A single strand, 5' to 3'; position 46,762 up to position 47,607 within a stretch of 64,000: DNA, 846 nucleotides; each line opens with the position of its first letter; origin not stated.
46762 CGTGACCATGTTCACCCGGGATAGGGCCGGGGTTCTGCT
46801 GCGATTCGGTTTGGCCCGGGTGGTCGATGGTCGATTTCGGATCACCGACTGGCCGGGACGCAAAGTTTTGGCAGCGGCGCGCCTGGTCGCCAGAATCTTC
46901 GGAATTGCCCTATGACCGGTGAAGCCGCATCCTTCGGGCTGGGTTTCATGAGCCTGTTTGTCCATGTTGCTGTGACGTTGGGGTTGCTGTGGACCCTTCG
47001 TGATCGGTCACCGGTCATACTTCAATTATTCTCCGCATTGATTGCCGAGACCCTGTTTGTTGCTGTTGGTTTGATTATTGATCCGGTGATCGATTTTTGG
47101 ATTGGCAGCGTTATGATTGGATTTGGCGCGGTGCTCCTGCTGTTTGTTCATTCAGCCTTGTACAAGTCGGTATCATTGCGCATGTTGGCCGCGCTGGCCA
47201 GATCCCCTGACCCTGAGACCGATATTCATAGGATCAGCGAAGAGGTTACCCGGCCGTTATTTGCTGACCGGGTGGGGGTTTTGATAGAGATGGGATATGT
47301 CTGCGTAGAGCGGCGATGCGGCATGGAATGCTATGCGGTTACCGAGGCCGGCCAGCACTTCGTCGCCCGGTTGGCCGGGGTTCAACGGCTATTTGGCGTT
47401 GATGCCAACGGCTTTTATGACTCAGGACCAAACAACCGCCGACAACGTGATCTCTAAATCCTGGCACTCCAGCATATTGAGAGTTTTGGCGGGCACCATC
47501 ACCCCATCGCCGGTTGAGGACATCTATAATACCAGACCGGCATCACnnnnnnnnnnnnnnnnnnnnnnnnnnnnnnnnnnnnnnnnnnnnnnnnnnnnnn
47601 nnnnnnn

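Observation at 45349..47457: Translationally coupled operon: flippase-like membrane protein plus two tandem paralogous membrane proteins with C-terminal winged-helix-like domains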

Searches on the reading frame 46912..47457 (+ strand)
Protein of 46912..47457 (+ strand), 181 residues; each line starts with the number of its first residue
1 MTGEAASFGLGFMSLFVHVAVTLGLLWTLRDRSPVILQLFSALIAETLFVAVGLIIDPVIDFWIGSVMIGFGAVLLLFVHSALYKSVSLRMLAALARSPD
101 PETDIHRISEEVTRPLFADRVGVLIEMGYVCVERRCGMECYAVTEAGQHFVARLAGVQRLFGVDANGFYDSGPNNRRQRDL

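Call 3: search_protein_families(library=pfam, proteins=[window:46912-47457:+], max_evalue=1)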
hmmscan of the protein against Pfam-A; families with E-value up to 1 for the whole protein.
window:46912-47457:+ (181 aa): 1 family
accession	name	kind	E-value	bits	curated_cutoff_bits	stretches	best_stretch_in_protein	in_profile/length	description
PF07381.18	EarA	-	0.28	11.5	22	1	124-153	59-89/90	EarA-like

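Call 4: search_protein_families(library=ncbifam, proteins=[window:46912-47457:+], max_evalue=1)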
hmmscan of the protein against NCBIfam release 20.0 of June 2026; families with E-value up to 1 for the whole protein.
window:46912-47457:+ (181 aa): 0 families

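Call 6: find_homologous_proteins(query=window:46912-47457:+, max_evalue=0.001)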
Query window:46912-47457:+ (181 aa): 1 proteins with E <= 0.001 among 573 candidates.
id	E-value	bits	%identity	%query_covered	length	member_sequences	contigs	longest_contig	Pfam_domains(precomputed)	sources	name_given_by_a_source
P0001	8.6e-114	395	100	100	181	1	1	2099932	-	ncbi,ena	-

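Call 18: find_homologous_proteins(query=A2, max_evalue=0.01)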
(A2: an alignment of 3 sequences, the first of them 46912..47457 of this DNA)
Query A2 (3 sequences) (181 aa, profile of the alignment): 99 proteins with E <= 0.01 among 8000 candidates.
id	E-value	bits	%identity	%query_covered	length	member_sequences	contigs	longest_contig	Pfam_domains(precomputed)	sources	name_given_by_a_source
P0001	1.1e-86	307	100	100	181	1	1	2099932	-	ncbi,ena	-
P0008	2.9e-80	286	36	85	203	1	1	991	-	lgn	-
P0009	8.6e-78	278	36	80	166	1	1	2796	-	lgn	-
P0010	6.2e-72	259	34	93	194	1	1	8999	-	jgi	jgi:hypothetical protein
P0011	5.2e-68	246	35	93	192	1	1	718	-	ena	-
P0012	3.9e-64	234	41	88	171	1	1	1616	-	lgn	-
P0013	2.9e-62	228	41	88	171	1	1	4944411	-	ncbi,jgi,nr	ncbi:Uncharacterized protein OS=Crocosphaera watsonii WH 8501 GN=CwatDRAFT_1334 PE=4 SV=1 [Gemmatace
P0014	3.5e-62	227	39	89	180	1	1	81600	-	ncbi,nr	ncbi:MAG: hypothetical protein C0467_18360 [Planctomycetaceae bacterium]|nr:hypothetical protein [Pl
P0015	4.5e-62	227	35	93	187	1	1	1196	-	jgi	jgi:hypothetical protein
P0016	4.3e-61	224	41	88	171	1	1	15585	-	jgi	jgi:hypothetical protein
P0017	4.6e-61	224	36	77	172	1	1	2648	-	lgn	-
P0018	5.7e-61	223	41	88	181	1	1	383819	-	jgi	jgi:hypothetical protein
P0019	1.0e-60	223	36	93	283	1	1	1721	-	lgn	-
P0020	1.3e-60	222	35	83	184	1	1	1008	-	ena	-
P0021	5.8e-60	220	36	90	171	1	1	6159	-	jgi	jgi:hypothetical protein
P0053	1.3e-54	203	38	90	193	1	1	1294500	-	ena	-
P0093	1.7e-32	131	31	93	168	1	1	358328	-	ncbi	-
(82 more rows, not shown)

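Call 19: find_encoding_contigs(protein=P0013, flank=8000, max_places=2)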
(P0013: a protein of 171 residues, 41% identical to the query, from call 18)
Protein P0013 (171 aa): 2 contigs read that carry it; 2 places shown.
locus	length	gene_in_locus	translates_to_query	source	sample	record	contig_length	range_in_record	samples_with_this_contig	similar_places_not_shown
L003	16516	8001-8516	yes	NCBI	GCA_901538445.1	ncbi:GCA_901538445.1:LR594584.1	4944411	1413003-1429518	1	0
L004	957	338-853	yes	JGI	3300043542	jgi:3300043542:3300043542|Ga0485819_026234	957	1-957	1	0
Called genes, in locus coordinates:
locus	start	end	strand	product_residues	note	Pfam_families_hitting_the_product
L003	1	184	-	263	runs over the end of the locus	PF01113:DapB_N, PF05173:DapB_C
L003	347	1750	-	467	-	PF00291:PALP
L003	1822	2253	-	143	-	-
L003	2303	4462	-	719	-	-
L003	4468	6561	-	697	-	-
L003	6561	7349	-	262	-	PF00535:Glycos_transf_2, PF13641:Glyco_tranf_2_3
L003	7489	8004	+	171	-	-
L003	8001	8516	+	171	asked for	-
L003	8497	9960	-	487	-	PF07394:DUF1501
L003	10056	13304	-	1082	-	PF07635:PSCyt1, PF07583:PSCyt2, PF13385:Laminin_G_3, PF07587:PSD1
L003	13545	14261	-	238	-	PF00392:GntR, PF07729:FCD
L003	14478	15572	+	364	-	PF00465:Fe-ADH, PF13685:Fe-ADH_2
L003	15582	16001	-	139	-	-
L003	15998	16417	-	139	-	-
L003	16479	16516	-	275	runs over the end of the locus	PF04468:PSP1, PF28472:PSP1_3rd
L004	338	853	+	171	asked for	-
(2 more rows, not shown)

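Call 20: find_encoding_contigs(protein=P0093, flank=8000, max_places=2)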
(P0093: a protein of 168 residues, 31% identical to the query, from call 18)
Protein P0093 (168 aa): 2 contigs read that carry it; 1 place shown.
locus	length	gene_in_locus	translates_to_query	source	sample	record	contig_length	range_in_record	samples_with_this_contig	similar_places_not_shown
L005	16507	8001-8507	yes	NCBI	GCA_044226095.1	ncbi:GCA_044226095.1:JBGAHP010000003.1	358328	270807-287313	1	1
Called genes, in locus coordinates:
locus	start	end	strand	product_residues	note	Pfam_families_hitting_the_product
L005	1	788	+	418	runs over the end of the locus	PF08421:Methyltransf_13, PF13489:Methyltransf_23, PF08241:Methyltransf_11 (weak), PF08242:Methyltransf_12 (weak), PF13649:Methyltransf_25 (weak), PF08484:Methyltransf_14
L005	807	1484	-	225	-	PF13489:Methyltransf_23, PF08241:Methyltransf_11, PF08242:Methyltransf_12, PF13649:Methyltransf_25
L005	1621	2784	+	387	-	PF13489:Methyltransf_23 (weak), PF08242:Methyltransf_12 (weak)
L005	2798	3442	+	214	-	-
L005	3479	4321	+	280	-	PF13292:DXP_synthase_N, PF00456:Transketolase_N, PF00676:E1_dh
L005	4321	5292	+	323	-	PF02779:Transket_pyr, PF02780:Transketolase_C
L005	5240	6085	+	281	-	-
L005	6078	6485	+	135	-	-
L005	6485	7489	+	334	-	PF03706:LPG_synthase_TM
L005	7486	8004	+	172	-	-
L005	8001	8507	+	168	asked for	-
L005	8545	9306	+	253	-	PF05050:Methyltransf_21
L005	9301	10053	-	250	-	PF00535:Glycos_transf_2, PF13641:Glyco_tranf_2_3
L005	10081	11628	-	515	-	-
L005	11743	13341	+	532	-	-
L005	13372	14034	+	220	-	PF13489:Methyltransf_23, PF01209:Ubie_methyltran, PF02353:CMAS (weak), PF05175:MTS (weak), PF13847:Methyltransf_31, PF08241:Methyltransf_11, PF08242:Methyltransf_12, PF13649:Methyltransf_25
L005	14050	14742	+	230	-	PF00293:NUDIX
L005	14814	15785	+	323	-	-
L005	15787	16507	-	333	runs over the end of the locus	PF00535:Glycos_transf_2, PF13641:Glyco_tranf_2_3 (weak)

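Call 21: find_encoding_contigs(protein=P0053, flank=8000, max_places=2)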
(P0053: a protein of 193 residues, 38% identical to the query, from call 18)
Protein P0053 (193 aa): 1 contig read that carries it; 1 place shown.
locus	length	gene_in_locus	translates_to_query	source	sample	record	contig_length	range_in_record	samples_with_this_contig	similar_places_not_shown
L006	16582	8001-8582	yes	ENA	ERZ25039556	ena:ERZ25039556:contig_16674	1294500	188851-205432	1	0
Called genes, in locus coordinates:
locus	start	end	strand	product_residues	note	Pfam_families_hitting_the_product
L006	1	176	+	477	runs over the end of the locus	PF00691:OmpA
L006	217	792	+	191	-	-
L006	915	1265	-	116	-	PF01261:AP_endonuc_2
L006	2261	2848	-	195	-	PF01408:GFO_IDH_MocA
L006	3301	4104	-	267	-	PF02985:HEAT (faint), PF13646:HEAT_2 (faint)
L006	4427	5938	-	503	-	-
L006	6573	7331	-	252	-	PF00535:Glycos_transf_2, PF13641:Glyco_tranf_2_3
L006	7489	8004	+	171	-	-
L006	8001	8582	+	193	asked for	-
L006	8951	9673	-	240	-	PF07394:DUF1501 (weak)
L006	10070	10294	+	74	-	-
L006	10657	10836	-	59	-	-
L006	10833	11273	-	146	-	PF07587:PSD1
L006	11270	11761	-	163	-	PF07587:PSD1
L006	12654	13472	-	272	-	PF07583:PSCyt2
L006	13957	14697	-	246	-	PF00392:GntR, PF07729:FCD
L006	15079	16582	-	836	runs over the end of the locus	PF07995:GSDH, PF07679:I-set, PF13927:Ig_3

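Call 27: find_related_loci(query=A4, collection=genome_contigs, flank=10000)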
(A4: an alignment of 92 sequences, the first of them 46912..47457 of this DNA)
Query A4 (181 aa) in genome_contigs; peptide patterns used: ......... (x = any residue, [..] = any of these).
13 stretches matched a pattern; 9 encode a relative of the query (tblastn E <= 1e-3); 9 distinct loci.
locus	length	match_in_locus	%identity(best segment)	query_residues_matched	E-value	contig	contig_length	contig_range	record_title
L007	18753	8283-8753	39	10-170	3e-26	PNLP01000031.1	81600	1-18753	MAG: Planctomycetaceae bacterium isolate DS2.012 DS2_1000161_81600, whole genome shotgun sequence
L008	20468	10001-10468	41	10-169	9e-24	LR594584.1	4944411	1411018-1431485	Gemmataceae bacterium isolate CJuql4 genome assembly, scaffold: Scf2, whole genome shotgun sequence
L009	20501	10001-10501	34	10-176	7e-21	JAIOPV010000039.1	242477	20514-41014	MAG: Planctomycetota bacterium isolate LakeFargette_0920_ALND_MAG_60_11 LacPavin_0920_ALND_scaffold_121388, whole genome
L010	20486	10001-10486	36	10-176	1e-20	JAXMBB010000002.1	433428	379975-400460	MAG: Gemmataceae bacterium isolate STL-PLA25 C2.149.fa-2, whole genome shotgun sequence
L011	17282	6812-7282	37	10-169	4e-20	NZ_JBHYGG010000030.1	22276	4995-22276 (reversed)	MAG: Gemmata sp. isolate SAMS01UC_bin-009 SAMS01UC_bin-009_c125, whole genome shotgun sequence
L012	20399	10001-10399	36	33-169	6e-16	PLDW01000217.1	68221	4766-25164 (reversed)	MAG: Gemmataceae bacterium isolate palsa_1347 73.20111000_P1S.15_contig_830, whole genome shotgun sequence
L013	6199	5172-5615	36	25-174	8e-16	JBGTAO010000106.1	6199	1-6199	MAG: Gemmata sp. isolate JTS-AC75 k141_4279390, whole genome shotgun sequence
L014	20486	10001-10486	30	1-153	1e-10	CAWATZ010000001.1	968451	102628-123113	MAG: uncultured Planctomycetota bacterium isolate MFD02248.bin.2.136 genome assembly, contig: contig_11120, whole genome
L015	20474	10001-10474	33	10-171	2e-18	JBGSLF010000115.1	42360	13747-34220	MAG: Gemmata sp. isolate JTS-AC2 k141_3013196, whole genome shotgun sequence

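Call 28: find_encoding_contigs(protein=P0001, flank=1000, max_places=2)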
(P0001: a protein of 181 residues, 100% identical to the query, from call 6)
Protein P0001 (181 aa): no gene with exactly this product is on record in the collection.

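Call 30: list_cluster_members(proteins=[window:46912-47457:+, window:46403-46915:+, window:45349-46395:+, window:43372-44949:+, window:42063-42806:-, window:47547-49091:-])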
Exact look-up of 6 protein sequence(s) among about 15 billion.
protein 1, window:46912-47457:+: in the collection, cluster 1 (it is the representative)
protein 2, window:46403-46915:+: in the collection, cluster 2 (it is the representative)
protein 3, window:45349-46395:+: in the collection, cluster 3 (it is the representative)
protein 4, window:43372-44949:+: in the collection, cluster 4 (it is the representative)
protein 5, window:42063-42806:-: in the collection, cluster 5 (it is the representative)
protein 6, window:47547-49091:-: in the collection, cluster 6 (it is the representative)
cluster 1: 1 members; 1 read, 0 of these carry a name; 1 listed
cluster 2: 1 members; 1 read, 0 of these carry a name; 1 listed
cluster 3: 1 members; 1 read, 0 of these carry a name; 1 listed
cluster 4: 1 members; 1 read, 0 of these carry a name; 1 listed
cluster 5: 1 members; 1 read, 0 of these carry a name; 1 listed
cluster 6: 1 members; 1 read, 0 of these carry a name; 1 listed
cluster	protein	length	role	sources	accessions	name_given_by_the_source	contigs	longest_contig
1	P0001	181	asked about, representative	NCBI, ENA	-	-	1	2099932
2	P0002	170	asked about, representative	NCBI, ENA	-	-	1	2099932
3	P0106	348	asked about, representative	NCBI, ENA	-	-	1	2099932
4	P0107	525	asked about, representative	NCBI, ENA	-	-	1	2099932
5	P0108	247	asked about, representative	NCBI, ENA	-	-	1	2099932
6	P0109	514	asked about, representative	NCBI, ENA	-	-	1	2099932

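Call 33: predict_structure(alignment_id=A4)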
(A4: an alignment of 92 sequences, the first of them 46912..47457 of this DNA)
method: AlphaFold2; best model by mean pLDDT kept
length: 181 residues; sequences in the alignment: 92
mean_pLDDT: 90.8   pTM: 0.72
mean pLDDT of the five models: 90.8, 90.6, 89.8, 89.4, 88.7
residues with pLDDT >= 90: 121; 70-90: 46; 50-70: 14; < 50: 0
segments of 3 or more residues with pLDDT < 50: none
pLDDT, mean of each block of 10 residues (from residue 1): 94 98 97 95 98 93 97 96 86 87 86 89 97 96 97 92 76 64 61
secondary structure, 60 per line:
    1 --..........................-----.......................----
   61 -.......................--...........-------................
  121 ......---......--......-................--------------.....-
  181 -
elements in order: H3-28 H34-56 H62-84 H87-97 H105-126 E130-135 E138-143 H145-160 H175-179

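Call 39: search_protein_families(library=pfam, alignment_id=A4, max_evalue=5)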
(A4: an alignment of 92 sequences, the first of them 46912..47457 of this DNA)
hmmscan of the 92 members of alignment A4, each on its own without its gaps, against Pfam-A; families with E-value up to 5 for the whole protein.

A. member 1, window:46912-47457:+ (181 aa): 1 family
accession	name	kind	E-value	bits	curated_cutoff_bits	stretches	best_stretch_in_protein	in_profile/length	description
PF07381.18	EarA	-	0.28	11.5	22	1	124-153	59-89/90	EarA-like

B. families by the number of members that match (of 92 scanned): 41 families (the first 25 are shown)
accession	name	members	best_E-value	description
PF25213.1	HVO_A0261_N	22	0.0021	HVO_A0261 N-terminal domain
PF14947.12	HTH_45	19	0.0016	Winged helix-turn-helix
PF13493.11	DUF4118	5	0.26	Domain of unknown function (DUF4118)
PF11525.13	CopK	3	0.048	Copper resistance protein K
PF25587.1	Rv2743c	3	1.6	Rv2743c family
PF01471.23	PG_binding_1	2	0.058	Putative peptidoglycan binding domain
PF09114.16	MotA_activ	2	0.081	Transcription factor MotA, activation domain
PF23589.2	WH_AprA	2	0.13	AprA winged helix domain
PF14256.11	YwiC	2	0.16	YwiC-like protein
PF19744.4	DUF6232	2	0.52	Family of unknown function (DUF6232)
PF19316.4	PIGO_PIGG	1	0.0093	GPI ethanolamine phosphate transferase membrane region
PF15195.11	TMEM210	1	0.021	TMEM210 family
PF03053.19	Corona_NS3b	1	0.035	ORF3b coronavirus protein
PF21715.3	CggR_N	1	0.037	CggR N-terminal DNA binding domain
PF05633.16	ROH1-like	1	0.051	Protein ROH1-like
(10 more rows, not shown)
